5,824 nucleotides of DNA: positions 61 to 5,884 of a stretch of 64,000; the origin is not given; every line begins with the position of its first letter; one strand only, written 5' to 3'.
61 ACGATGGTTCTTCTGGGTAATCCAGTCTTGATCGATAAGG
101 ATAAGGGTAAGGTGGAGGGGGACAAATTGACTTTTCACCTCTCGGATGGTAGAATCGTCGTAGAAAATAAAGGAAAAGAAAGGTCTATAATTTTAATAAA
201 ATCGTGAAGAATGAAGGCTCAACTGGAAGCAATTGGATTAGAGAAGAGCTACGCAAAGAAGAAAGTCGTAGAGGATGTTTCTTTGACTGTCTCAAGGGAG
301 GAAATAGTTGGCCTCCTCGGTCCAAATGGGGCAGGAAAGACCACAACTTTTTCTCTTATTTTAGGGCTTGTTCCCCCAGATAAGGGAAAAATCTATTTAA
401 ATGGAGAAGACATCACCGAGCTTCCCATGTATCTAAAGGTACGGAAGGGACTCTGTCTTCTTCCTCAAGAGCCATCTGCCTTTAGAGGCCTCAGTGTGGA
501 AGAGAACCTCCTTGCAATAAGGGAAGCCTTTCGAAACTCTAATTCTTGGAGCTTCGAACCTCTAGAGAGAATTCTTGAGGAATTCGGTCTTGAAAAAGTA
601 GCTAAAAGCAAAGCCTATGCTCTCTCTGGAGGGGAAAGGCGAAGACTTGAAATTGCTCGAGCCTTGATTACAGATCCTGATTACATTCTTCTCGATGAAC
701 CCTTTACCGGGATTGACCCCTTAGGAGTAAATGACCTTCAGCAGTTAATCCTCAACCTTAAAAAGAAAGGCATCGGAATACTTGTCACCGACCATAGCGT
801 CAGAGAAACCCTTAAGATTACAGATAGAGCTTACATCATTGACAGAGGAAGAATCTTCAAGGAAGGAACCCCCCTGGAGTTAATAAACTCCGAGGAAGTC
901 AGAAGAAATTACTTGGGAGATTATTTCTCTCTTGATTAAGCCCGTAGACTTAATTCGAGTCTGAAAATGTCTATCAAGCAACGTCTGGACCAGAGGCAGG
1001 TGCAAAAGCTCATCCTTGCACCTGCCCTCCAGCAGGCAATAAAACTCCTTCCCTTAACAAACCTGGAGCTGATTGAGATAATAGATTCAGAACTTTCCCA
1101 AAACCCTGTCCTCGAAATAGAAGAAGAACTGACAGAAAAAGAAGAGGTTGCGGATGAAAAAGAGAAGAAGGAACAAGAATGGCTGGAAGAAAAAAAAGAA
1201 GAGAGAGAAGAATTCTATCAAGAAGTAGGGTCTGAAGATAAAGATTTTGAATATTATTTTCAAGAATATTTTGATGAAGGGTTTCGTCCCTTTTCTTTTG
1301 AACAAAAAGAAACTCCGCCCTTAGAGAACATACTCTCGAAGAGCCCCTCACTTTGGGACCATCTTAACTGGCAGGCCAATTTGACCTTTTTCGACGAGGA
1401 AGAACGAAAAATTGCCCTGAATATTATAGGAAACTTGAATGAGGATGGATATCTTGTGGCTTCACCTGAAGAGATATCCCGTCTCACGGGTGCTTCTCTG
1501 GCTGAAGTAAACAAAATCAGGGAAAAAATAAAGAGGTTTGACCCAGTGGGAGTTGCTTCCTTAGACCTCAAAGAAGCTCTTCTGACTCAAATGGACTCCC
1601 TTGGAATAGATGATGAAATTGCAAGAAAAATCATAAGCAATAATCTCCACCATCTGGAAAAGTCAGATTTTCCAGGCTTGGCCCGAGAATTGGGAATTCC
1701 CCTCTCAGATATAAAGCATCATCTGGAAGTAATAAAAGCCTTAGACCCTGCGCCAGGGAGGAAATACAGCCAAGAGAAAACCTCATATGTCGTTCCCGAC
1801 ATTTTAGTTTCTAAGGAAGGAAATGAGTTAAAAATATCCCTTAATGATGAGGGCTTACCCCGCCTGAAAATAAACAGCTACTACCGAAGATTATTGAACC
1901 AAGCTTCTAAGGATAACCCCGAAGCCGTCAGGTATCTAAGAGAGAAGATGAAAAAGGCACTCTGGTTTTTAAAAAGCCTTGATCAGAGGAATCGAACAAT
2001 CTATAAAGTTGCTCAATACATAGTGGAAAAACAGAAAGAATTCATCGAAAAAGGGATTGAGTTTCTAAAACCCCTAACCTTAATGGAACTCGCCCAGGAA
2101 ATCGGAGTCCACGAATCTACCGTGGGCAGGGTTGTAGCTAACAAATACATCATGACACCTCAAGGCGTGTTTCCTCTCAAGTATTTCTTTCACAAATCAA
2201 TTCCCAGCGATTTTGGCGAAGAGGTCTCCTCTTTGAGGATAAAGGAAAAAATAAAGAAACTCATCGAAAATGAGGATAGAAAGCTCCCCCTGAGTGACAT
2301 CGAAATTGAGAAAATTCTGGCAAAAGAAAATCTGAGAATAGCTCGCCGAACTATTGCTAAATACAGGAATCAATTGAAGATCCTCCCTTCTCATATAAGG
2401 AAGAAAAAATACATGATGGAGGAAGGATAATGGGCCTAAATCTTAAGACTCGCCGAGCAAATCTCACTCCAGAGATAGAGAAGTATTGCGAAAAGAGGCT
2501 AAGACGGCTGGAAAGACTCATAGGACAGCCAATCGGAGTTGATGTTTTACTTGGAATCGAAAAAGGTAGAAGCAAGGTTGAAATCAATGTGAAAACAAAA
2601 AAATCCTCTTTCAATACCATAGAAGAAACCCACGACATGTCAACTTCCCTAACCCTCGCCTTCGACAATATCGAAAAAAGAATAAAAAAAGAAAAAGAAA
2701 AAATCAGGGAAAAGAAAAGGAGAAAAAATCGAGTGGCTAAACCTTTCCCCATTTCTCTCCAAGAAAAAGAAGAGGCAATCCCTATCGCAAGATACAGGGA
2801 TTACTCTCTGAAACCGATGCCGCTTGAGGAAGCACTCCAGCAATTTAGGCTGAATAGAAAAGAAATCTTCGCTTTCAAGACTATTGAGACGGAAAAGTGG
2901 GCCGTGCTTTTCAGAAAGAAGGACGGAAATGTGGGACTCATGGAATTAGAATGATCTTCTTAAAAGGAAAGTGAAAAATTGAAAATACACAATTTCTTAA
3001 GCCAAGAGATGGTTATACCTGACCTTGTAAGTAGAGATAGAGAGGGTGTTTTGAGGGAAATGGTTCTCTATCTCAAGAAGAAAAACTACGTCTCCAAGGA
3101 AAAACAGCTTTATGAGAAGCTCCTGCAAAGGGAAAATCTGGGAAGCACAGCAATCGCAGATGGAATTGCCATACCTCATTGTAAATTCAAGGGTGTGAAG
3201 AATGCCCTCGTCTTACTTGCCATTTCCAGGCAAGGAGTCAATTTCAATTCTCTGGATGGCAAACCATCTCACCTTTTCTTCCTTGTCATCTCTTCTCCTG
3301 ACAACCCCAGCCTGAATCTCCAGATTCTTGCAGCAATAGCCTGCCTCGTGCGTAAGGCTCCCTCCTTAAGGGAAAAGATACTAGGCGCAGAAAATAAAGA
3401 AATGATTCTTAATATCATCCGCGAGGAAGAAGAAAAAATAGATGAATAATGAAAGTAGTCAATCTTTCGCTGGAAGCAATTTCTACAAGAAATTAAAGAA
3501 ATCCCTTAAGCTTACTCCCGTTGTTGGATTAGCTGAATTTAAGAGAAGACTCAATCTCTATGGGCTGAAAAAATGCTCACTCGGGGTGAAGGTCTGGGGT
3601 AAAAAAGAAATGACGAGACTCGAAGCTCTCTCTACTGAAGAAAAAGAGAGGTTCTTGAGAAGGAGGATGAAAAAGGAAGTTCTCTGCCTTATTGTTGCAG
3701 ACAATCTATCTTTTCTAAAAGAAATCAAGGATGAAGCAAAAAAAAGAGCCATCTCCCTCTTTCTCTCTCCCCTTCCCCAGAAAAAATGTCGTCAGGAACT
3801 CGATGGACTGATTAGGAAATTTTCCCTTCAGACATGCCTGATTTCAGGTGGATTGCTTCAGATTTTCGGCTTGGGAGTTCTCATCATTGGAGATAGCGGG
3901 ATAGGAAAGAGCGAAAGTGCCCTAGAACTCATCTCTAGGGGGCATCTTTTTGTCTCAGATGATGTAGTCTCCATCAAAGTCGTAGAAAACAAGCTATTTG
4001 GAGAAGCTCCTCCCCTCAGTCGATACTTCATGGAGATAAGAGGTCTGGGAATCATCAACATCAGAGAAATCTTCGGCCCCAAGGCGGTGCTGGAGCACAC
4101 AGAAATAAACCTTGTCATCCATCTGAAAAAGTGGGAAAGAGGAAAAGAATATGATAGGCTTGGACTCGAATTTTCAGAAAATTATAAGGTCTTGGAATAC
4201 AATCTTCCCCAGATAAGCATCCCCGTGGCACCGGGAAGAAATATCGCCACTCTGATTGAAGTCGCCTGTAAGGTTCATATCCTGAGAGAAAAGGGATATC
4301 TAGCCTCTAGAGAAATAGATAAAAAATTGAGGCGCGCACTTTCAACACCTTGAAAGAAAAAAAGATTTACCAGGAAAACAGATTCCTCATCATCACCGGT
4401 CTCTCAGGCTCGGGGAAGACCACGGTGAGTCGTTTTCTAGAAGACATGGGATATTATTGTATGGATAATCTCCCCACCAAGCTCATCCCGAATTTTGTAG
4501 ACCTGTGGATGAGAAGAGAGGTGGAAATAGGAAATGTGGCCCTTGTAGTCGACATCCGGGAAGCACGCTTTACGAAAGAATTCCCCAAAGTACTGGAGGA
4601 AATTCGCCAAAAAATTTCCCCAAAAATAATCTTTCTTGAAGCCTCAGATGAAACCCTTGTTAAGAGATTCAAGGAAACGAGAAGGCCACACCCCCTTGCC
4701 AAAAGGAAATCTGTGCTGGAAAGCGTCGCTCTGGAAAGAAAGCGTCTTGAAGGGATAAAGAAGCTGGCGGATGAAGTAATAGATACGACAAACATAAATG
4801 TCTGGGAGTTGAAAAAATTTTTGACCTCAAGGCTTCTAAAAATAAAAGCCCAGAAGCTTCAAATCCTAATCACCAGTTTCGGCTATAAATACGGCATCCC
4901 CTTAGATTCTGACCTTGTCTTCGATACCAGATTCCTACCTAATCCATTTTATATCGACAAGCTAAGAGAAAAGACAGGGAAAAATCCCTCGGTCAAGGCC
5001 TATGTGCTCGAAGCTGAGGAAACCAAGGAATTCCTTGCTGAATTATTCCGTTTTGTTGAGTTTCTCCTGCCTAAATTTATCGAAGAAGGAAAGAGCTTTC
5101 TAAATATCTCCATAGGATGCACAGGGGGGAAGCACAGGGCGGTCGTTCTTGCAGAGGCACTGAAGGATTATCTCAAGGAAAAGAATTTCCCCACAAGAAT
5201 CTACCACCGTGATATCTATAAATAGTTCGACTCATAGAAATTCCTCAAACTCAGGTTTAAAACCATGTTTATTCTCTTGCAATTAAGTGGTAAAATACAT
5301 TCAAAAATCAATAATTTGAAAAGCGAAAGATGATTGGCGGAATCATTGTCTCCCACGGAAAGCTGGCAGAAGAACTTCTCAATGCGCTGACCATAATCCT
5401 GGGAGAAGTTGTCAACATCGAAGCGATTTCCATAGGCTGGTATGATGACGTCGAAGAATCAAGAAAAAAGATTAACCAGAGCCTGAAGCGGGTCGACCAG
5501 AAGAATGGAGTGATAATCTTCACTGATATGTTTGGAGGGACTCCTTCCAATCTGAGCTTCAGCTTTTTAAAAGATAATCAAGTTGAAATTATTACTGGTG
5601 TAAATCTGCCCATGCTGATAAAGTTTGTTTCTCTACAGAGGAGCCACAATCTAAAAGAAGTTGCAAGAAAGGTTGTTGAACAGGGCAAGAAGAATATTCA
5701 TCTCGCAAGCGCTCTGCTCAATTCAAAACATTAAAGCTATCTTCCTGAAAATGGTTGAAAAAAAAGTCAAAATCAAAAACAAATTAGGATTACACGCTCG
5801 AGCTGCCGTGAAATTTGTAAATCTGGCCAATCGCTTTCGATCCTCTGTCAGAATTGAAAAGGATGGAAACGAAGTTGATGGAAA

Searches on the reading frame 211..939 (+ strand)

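Call 12: search_protein_families(library=pfam, proteins=[window:211-939:+], max_evalue=0.001)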
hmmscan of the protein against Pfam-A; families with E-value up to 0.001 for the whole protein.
window:211-939:+ (242 aa): 2 families
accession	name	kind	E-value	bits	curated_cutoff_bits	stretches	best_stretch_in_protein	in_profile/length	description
PF00005.33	ABC_tran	-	9.7e-36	123.8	25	1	21-165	2-136/137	ABC transporter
PF13304.12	AAA_21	-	1.3e-06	29.1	27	0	103-196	207-299/304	AAA domain, putative AbiEii toxin, Type IV TA system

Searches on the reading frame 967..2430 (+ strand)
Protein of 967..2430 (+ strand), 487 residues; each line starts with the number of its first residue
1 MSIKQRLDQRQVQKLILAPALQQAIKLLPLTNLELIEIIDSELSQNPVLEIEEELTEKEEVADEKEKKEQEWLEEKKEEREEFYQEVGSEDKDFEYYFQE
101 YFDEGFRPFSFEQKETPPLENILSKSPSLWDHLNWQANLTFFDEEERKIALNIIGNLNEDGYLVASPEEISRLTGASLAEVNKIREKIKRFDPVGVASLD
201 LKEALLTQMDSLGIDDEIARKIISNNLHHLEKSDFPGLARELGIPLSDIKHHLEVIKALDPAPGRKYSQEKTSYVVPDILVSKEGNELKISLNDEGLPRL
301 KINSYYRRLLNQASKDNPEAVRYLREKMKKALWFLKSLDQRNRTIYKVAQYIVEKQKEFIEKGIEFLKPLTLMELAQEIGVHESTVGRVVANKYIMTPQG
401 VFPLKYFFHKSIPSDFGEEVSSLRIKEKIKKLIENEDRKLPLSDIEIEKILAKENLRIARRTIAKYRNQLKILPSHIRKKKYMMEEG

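Call 12: search_protein_families(library=pfam, proteins=[window:967-2430:+], max_evalue=0.001)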
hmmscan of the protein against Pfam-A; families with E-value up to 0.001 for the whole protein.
window:967-2430:+ (487 aa): 3 families
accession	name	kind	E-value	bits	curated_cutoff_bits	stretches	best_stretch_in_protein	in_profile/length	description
PF04552.19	Sigma54_DBD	-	1.3e-58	197.7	22.8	1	322-480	2-160/160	Sigma-54, DNA binding domain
PF04963.19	Sigma54_CBD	-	1.9e-58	197.7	22.9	1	119-306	2-185/185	Sigma-54 factor, core binding domain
PF00309.25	Sigma54_AID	-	8.2e-13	48.4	23.8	1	6-51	1-46/46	Sigma-54 factor, Activator interacting domain (AID)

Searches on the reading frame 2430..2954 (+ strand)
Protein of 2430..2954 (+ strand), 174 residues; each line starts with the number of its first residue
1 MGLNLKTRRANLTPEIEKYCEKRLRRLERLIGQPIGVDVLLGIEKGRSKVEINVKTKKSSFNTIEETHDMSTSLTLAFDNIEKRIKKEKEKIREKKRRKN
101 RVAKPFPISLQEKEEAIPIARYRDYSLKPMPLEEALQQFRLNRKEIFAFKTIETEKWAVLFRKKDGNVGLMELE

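Call 12: search_protein_families(library=pfam, proteins=[window:2430-2954:+], max_evalue=0.001)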
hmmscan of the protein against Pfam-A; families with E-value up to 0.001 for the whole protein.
window:2430-2954:+ (174 aa): 2 families
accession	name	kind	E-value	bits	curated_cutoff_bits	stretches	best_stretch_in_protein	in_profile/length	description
PF02482.25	Ribosomal_S30AE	-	1e-14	55.4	23.7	1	4-93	2-88/88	Sigma 54 modulation protein / S30EA ribosomal protein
PF16321.10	Ribosom_S30AE_C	-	1.9e-11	43.9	25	1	116-170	3-57/57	Sigma 54 modulation/S30EA ribosomal protein C terminus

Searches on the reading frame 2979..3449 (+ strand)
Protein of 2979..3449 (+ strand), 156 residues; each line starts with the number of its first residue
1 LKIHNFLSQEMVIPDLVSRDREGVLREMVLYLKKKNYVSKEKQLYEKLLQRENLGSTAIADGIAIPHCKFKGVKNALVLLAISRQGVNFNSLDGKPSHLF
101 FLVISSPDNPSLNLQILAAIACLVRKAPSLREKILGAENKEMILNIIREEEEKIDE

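Call 12: search_protein_families(library=pfam, proteins=[window:2979-3449:+], max_evalue=0.001)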
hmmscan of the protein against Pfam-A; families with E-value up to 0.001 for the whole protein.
window:2979-3449:+ (156 aa): 1 family
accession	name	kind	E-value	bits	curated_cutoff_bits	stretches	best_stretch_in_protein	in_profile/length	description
PF00359.27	PTS_EIIA_2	-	1.3e-29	103.4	27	1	6-149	2-143/144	Phosphoenolpyruvate-dependent sugar phosphotransferase system, EIIA 2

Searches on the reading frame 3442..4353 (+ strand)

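Call 12: search_protein_families(library=pfam, proteins=[window:3442-4353:+], max_evalue=0.001)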
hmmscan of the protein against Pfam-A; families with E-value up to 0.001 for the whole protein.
window:3442-4353:+ (303 aa): 2 families
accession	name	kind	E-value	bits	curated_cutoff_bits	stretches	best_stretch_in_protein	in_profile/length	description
PF07475.17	Hpr_kinase_C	-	2e-58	197.1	33.3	1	132-295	7-170/171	HPr Serine kinase C-terminal domain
PF02603.21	Hpr_kinase_N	-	9.5e-10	39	24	1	49-120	50-121/125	HPr Serine kinase N terminus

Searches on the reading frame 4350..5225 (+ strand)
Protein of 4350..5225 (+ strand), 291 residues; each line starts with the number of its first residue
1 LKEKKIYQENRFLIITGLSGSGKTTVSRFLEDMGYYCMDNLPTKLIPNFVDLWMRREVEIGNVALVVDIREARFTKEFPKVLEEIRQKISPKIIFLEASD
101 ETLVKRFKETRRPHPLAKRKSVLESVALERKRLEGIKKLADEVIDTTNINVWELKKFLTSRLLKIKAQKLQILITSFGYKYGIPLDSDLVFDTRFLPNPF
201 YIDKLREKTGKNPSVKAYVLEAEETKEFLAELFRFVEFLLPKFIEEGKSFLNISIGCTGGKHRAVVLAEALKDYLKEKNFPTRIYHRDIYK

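Call 12: search_protein_families(library=pfam, proteins=[window:4350-5225:+], max_evalue=0.001)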
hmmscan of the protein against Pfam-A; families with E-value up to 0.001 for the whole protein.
window:4350-5225:+ (291 aa): 7 families
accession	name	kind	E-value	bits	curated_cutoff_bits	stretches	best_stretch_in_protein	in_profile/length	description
PF03668.21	RapZ-like_N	-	6.5e-47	159.7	25.4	1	13-162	4-154/158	RapZ-like N-terminal domain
PF22740.1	PapZ_C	-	1.8e-45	154.5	27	1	171-289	2-120/121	RapZ C-terminal domain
PF13238.12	AAA_18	-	7e-07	30.2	29.4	1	14-116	2-117/128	AAA domain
PF20720.3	nSTAND3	-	9.9e-05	22.5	27.2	1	4-30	11-37/155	Novel STAND NTPase 3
PF13671.12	AAA_33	-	0.00021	22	27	0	13-31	2-20/143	AAA domain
PF01202.28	SKI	-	0.00048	20.7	22.1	0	91-150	86-146/159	Shikimate kinase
PF13207.12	AAA_17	-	0.00084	20.1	27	0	75-111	86-123/136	AAA domain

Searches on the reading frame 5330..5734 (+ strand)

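Call 12: search_protein_families(library=pfam, proteins=[window:5330-5734:+], max_evalue=0.001)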
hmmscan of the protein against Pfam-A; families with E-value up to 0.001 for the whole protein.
window:5330-5734:+ (134 aa): 1 family
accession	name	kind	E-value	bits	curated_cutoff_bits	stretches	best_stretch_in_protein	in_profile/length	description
PF03610.21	EIIA-man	-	2.6e-28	98.9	21.4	1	5-115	3-115/116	PTS system fructose IIA component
